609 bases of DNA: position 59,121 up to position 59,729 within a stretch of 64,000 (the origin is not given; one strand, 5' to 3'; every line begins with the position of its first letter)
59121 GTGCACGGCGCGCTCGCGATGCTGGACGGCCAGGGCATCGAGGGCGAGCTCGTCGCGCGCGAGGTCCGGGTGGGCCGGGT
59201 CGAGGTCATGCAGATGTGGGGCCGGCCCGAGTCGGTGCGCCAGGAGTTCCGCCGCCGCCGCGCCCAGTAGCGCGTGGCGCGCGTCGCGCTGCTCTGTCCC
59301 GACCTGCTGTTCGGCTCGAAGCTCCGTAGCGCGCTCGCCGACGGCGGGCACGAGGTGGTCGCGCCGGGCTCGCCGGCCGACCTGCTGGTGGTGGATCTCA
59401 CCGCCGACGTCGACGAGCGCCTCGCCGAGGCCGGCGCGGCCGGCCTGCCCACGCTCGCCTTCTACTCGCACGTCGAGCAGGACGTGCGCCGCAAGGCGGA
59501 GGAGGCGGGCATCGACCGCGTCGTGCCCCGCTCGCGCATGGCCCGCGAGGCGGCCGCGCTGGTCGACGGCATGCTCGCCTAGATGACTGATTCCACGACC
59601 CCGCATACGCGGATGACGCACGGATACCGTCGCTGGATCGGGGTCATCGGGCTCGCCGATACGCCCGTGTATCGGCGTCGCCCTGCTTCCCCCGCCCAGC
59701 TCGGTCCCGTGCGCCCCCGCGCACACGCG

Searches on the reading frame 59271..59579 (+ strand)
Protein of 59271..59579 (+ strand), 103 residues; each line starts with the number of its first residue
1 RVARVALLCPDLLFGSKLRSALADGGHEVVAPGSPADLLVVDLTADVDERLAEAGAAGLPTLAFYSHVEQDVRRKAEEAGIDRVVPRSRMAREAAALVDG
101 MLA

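Call 81: find_homologous_proteins(query=window:59271-59579:+, max_evalue=1e-15)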
Query window:59271-59579:+ (103 aa): 4014 proteins with E <= 1e-15 among 5186 candidates; the best 120 are listed.
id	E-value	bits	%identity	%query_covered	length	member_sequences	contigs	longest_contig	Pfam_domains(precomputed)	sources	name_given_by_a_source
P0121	6.8e-56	204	99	99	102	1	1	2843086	-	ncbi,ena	-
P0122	5.4e-50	186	92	98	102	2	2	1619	-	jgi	-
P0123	4.6e-49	183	91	99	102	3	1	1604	-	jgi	jgi:hypothetical protein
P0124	1.6e-48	181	88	99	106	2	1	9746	-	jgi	jgi:hypothetical protein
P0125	2.3e-48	180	89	96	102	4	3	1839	-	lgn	-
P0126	5.4e-47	176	89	89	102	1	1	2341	-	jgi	jgi:hypothetical protein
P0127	9.7e-47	175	89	99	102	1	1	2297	-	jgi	jgi:hypothetical protein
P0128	5.2e-46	173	84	99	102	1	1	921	-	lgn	-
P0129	6.4e-46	172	86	99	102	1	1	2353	-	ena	-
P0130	1.3e-45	171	83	99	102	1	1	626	-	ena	-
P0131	1.6e-45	171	84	98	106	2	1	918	-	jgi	jgi:hypothetical protein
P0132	2.3e-45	171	83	98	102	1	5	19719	-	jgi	jgi:hypothetical protein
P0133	2.9e-45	170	83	98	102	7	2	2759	-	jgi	jgi:hypothetical protein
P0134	4.6e-45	170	83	89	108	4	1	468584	-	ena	-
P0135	5.4e-45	169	83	98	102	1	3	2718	-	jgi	jgi:hypothetical protein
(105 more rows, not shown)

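Call 82: find_encoding_contigs(protein=P0124, flank=1500, max_places=3)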
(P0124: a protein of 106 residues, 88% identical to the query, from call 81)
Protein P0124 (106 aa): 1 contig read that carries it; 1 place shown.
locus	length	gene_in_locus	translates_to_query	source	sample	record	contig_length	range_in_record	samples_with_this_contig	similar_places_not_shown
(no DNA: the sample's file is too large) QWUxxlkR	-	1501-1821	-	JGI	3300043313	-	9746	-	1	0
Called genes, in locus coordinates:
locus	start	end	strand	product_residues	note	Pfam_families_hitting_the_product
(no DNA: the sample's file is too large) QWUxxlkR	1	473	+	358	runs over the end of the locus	PF01566:Nramp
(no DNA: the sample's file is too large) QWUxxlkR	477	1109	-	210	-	PF01545:Cation_efflux (weak)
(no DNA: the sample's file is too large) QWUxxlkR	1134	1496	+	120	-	-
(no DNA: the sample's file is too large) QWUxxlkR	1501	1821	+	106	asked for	-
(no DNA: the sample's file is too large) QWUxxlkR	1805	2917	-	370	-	PF13379:NMT1_2 (faint), PF09084:NMT1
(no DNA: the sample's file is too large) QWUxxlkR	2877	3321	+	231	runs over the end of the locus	PF00230:MIP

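Call 83: find_encoding_contigs(protein=P0122, flank=1500, max_places=3)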
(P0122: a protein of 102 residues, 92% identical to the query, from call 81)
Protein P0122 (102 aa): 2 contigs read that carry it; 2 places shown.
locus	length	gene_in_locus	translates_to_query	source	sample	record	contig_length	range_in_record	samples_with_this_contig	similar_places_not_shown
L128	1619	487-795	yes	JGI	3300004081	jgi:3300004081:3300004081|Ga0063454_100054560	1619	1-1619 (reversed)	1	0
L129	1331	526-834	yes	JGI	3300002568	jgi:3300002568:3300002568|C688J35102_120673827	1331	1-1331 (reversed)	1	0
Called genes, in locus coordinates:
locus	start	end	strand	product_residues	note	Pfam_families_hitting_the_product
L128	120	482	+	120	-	-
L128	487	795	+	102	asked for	-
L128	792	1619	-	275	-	?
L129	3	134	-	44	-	?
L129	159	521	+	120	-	-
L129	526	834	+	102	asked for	-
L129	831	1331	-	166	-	?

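Call 84: find_encoding_contigs(protein=P0123, flank=1500, max_places=3)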
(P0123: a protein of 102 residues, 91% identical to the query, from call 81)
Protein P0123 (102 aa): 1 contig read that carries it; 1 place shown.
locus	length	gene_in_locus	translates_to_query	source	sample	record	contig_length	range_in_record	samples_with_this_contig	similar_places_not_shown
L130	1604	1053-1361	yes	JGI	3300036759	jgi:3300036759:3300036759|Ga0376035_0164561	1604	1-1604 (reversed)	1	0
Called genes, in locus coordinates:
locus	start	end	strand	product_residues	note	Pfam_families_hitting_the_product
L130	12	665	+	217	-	PF01566:Nramp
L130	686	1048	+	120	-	-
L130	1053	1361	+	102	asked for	-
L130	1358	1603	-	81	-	?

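Call 95: search_protein_families(library=pfam, proteins=[window:59271-59579:+], max_evalue=0.001)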
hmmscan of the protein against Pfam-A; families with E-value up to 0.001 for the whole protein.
window:59271-59579:+ (103 aa): 0 families
